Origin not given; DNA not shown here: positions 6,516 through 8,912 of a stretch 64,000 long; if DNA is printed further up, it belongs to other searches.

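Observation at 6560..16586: Triplicated, diverged 698/698/699-aa paralogs with the same 5' leader and a perfect palindrome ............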

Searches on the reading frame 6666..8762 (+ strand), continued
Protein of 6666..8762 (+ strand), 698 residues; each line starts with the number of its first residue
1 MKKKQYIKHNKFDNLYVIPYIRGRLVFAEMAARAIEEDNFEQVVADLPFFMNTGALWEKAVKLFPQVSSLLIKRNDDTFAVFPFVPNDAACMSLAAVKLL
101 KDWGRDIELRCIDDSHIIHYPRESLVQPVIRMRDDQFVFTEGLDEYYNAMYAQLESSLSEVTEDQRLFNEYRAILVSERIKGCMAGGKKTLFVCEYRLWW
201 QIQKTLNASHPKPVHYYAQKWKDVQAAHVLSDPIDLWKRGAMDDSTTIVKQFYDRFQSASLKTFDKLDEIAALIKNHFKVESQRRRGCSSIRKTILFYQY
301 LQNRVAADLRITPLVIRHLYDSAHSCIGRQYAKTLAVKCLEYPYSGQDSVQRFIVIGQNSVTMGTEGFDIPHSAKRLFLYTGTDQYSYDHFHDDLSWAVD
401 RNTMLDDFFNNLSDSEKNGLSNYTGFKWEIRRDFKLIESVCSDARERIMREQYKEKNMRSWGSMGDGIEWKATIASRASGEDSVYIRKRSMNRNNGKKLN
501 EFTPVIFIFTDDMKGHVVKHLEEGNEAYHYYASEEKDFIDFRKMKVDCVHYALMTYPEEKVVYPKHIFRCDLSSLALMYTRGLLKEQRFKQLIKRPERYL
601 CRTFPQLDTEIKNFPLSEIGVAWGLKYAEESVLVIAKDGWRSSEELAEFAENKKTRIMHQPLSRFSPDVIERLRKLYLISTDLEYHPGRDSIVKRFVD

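Call 116: search_protein_families(library=pfam, proteins=[L046:9336-12044:+, L046:7259-8230:+, L047:2356-4410:+, L012:8064-9785:+, L017:12103-12750:+], max_evalue=0.01)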
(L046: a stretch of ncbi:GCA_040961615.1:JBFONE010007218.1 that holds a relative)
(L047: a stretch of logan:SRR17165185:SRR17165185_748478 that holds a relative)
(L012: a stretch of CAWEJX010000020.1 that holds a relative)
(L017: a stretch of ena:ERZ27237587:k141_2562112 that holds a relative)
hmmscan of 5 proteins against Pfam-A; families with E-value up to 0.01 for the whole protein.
L046:9336-12044:+ (903 aa): 14 families
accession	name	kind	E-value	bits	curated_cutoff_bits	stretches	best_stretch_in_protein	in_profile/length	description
PF13271.11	DUF4062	-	1.1e-13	51.5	24.7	1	17-126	1-79/82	Domain of unknown function (DUF4062)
PF13424.12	TPR_12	-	1.4e-10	41.6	30.1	2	836-901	8-75/77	Tetratricopeptide repeat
PF17874.7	TPR_MalT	-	3.2e-10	40.3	45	1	764-902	53-192/336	MalT-like TPR region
PF13191.12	AAA_16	-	3.7e-09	37.7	32.6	1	246-386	3-149/167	AAA ATPase domain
PF20703.3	nSTAND1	-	1.6e-06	28.5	27.1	1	236-281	7-51/379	Novel STAND NTPase 1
PF24885.1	TPR_NPHP3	-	2.3e-06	27.6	100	1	639-736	17-117/239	Nephrocystin-3 TPR domain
PF24883.2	NPHP3_N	-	2.6e-06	28.2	24.8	1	261-407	20-163/164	Nephrocystin 3, N-terminal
PF05729.18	NACHT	-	1.4e-05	25.5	26.7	1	266-414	3-135/167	NACHT domain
PF12854.13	PPR_1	-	3.5e-05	23.9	23.8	0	760-775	16-31/34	PPR repeat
PF01637.24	ATPase_2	-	0.00012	22.4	33.2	1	248-387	4-128/225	ATPase domain predominantly from Archaea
PF13176.12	TPR_7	-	0.00015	22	27.9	0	873-897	1-25/36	Tetratricopeptide repeat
PF13401.12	AAA_22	-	0.00017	22.4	27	1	263-327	5-64/130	AAA domain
PF05621.17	TniB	-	0.001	19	22.4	1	252-327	23-100/189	Bacterial TniB protein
PF01535.26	PPR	-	0.0027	18.3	25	0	760-778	9-27/31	PPR repeat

L046:7259-8230:+ (323 aa): 8 families
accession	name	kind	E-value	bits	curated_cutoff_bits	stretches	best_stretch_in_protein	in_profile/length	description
PF13424.12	TPR_12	-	1.3e-12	48.1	30.1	1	151-213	13-77/77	Tetratricopeptide repeat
PF07719.23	TPR_2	-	1.9e-10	40.5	27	1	182-211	2-31/34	Tetratricopeptide repeat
PF13428.12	TPR_14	-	8.8e-09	35.6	23.5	0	147-173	7-33/44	Tetratricopeptide repeat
PF00515.34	TPR_1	-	2.2e-06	27.7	27.8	1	182-208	2-28/34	Tetratricopeptide repeat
PF14559.12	TPR_19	-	9.2e-06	26.3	25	0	265-297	28-59/68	Tetratricopeptide repeat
PF13181.12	TPR_8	-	1.1e-05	25.6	25.7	0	266-292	5-31/34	Tetratricopeptide repeat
PF13176.12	TPR_7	-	9.8e-05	22.6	27.9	0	149-175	7-33/36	Tetratricopeptide repeat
PF13374.12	TPR_10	-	0.00018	21.8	27.5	0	150-175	11-36/42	Tetratricopeptide repeat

L047:2356-4410:+ (684 aa): 1 family
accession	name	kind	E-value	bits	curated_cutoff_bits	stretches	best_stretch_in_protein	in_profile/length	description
PF00004.35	AAA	-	0.0091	16.9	21.2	0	415-490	3-73/131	ATPase family associated with various cellular activities (AAA)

L012:8064-9785:+ (573 aa): 1 family
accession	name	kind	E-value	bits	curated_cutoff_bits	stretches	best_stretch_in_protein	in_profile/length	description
PF03136.20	Pup_ligase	-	2.7e-89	300.6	25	2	41-381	1-366/441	Pup-ligase protein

L017:12103-12750:+ (215 aa): 0 families
